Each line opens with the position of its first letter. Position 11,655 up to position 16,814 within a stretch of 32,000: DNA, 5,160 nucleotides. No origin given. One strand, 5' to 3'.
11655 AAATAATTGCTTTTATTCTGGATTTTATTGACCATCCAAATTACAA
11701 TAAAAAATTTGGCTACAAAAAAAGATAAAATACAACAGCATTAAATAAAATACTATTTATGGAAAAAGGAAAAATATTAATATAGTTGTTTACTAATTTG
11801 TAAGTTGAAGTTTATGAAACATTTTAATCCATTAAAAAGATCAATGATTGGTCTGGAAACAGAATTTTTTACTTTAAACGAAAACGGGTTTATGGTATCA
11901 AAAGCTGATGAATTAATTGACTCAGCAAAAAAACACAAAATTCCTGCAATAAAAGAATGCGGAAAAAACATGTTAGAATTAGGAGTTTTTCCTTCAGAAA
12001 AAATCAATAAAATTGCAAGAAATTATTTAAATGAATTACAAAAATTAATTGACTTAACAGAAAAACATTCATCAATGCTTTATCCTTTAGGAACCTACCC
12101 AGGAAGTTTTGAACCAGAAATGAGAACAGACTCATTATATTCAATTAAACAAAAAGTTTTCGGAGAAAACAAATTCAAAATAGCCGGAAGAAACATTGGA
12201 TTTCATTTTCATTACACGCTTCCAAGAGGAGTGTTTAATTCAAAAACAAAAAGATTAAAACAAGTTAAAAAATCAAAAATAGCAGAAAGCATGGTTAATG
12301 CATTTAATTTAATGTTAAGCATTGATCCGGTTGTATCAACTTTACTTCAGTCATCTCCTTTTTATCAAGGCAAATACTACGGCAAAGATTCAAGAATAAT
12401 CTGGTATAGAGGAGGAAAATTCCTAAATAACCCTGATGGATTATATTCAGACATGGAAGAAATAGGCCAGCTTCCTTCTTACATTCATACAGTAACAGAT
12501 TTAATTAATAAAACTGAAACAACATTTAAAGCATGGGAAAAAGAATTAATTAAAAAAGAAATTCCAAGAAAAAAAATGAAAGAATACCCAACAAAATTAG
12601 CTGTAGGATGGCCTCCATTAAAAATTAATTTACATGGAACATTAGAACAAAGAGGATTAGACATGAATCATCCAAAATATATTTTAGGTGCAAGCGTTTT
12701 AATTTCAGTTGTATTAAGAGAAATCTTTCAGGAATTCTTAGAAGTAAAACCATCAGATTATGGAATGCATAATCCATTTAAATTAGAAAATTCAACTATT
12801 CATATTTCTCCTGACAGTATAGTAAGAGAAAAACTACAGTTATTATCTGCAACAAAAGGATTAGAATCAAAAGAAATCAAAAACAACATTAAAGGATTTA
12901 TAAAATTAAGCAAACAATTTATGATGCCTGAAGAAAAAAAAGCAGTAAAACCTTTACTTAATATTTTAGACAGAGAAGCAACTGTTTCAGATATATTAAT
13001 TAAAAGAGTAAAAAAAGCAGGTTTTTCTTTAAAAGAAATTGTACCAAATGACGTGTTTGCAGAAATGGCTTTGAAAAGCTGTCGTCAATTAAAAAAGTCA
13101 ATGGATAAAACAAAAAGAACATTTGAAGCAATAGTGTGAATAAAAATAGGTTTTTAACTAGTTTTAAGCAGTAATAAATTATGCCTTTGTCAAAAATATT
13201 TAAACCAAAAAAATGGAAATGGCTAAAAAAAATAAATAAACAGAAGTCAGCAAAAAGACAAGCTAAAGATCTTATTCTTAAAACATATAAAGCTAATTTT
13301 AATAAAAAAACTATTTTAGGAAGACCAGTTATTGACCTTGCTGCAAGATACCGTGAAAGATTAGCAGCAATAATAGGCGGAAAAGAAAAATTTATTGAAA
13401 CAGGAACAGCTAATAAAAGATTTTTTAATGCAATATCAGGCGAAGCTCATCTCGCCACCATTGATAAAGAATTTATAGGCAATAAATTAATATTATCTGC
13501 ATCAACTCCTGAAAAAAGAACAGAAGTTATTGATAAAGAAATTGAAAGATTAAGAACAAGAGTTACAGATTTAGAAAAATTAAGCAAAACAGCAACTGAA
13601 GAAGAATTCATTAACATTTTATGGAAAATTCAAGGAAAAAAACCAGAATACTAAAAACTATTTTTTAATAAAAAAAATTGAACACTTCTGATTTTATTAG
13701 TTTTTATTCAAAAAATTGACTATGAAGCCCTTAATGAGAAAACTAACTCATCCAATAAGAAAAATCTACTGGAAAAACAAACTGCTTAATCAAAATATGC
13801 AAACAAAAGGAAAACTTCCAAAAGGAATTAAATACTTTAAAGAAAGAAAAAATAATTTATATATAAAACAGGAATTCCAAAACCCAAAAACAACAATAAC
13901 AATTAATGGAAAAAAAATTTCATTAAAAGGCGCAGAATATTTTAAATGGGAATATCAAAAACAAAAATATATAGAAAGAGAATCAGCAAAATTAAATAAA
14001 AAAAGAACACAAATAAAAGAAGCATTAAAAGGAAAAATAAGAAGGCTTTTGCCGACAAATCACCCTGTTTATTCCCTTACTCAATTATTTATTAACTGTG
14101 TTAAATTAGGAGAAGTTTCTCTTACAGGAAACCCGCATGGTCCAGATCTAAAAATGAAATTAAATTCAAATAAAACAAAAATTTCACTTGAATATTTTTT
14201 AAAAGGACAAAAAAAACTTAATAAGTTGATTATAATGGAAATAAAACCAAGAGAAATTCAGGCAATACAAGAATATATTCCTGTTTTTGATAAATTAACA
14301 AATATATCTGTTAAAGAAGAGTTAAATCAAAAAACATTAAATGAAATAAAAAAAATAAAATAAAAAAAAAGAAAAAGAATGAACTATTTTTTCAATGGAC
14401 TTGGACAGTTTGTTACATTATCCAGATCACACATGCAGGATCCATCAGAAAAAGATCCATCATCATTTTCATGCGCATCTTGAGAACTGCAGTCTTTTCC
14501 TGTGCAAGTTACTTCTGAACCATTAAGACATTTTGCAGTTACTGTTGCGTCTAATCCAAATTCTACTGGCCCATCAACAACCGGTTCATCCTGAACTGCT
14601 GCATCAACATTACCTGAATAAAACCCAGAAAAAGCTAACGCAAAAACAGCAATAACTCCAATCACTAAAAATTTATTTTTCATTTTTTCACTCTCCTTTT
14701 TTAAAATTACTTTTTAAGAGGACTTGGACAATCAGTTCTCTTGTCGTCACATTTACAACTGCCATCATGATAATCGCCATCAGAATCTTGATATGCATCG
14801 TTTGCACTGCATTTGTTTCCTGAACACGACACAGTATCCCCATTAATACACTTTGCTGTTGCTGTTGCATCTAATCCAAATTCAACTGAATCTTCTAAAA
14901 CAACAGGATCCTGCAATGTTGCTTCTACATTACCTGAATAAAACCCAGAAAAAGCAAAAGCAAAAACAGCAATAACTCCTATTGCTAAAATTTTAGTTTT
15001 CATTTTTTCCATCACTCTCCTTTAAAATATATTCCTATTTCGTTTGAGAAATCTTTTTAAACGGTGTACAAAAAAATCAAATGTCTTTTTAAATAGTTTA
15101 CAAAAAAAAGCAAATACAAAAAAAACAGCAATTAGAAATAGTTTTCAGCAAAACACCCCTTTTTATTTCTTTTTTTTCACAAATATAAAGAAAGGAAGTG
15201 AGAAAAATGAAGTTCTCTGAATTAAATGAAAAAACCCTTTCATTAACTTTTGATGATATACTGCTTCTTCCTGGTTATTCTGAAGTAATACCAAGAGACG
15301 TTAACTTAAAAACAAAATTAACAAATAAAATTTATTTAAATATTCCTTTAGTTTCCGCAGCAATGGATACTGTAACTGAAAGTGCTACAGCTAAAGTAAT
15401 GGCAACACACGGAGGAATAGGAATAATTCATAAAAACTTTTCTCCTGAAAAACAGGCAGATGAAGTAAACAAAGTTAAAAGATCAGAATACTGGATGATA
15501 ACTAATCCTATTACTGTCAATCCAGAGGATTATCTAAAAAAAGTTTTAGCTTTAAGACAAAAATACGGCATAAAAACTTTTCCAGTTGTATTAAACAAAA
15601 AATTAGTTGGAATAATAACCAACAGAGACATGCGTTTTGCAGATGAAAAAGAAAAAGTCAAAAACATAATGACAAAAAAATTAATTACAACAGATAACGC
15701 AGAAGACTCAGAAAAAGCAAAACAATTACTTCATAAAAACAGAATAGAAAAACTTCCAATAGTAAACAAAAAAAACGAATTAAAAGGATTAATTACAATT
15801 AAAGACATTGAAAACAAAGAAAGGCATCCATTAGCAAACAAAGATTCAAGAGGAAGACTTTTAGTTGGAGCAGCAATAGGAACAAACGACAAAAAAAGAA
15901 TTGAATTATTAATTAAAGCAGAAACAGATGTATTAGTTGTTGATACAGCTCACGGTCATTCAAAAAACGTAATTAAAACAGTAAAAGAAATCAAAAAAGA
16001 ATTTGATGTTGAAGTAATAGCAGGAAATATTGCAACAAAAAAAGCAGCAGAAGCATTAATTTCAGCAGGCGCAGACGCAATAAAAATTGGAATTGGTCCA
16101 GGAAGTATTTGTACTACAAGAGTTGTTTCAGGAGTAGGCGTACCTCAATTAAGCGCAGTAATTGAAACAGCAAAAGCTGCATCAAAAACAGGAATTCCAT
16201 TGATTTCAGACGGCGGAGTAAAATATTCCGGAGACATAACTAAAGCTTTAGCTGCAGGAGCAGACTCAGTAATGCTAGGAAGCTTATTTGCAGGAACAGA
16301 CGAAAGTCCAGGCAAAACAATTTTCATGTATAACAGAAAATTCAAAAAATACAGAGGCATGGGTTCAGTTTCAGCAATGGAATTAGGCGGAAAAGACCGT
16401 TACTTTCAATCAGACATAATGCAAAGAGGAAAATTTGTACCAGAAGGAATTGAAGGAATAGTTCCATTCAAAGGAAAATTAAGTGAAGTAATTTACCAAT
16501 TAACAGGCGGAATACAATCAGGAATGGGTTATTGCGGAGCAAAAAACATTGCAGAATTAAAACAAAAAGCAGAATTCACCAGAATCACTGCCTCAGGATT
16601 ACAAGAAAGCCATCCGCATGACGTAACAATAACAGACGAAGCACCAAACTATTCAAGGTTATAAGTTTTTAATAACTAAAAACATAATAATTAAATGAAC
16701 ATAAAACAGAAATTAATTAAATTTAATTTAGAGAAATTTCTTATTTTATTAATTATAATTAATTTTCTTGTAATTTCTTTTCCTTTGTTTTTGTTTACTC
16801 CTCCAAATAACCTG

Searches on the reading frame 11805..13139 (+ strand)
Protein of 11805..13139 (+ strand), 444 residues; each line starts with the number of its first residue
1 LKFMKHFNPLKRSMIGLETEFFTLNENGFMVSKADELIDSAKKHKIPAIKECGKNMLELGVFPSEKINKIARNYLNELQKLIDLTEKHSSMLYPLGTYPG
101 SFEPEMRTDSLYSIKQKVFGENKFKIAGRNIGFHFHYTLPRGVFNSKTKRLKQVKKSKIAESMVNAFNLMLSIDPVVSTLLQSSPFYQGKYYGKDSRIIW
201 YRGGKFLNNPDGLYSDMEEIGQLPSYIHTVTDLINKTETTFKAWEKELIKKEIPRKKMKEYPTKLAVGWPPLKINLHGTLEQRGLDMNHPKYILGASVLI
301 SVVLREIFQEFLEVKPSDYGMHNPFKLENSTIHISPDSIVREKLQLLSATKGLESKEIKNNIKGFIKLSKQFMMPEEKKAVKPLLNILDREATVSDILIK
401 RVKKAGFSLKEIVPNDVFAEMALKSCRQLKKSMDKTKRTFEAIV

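Call 9: search_protein_families(library=pfam, proteins=[window:11805-13139:+], max_evalue=0.001)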
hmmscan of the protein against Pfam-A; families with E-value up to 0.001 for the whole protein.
window:11805-13139:+ (444 aa): 1 family
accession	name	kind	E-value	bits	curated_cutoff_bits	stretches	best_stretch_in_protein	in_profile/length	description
PF04107.18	GCS2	-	1e-06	28.8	21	0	16-104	2-100/291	Glutamate-cysteine ligase family 2(GCS2)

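Call 32: search_protein_families(library=ncbifam, proteins=[window:11805-13139:+], max_evalue=0.01)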
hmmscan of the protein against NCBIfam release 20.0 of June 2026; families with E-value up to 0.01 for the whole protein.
window:11805-13139:+ (444 aa): 1 family
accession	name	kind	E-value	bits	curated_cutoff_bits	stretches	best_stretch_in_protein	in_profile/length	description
TIGR02050.1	gshA_cyan_rel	subfamily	0.0005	19.5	176.4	1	15-113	2-105/287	YbdK family carboxylate-amine ligase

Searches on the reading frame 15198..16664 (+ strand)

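Call 52: search_protein_families(library=pfam, proteins=[window:15198-16664:+], max_evalue=0.0001)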
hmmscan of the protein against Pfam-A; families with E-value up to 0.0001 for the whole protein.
window:15198-16664:+ (488 aa): 6 families
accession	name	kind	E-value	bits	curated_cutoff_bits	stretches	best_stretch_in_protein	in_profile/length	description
PF00478.31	IMPDH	-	1.5e-159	531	25.6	1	15-474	1-345/345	IMP dehydrogenase / GMP reductase domain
PF00571.33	CBS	-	6.4e-19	68.5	24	2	97-148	3-54/57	CBS domain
PF03060.21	NMO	-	1.2e-11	45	28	1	226-376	97-237/331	Nitronate monooxygenase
PF01070.24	FMN_dh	-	9.9e-10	38.4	24.9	1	256-364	204-305/350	FMN-dependent dehydrogenase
PF00977.27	His_biosynth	-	1.3e-06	28.5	23.6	0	326-363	67-104/228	Histidine biosynthesis protein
PF01645.23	Glu_synthase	-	3.6e-05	23.6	20.4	1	257-362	193-305/369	Conserved region in glutamate synthase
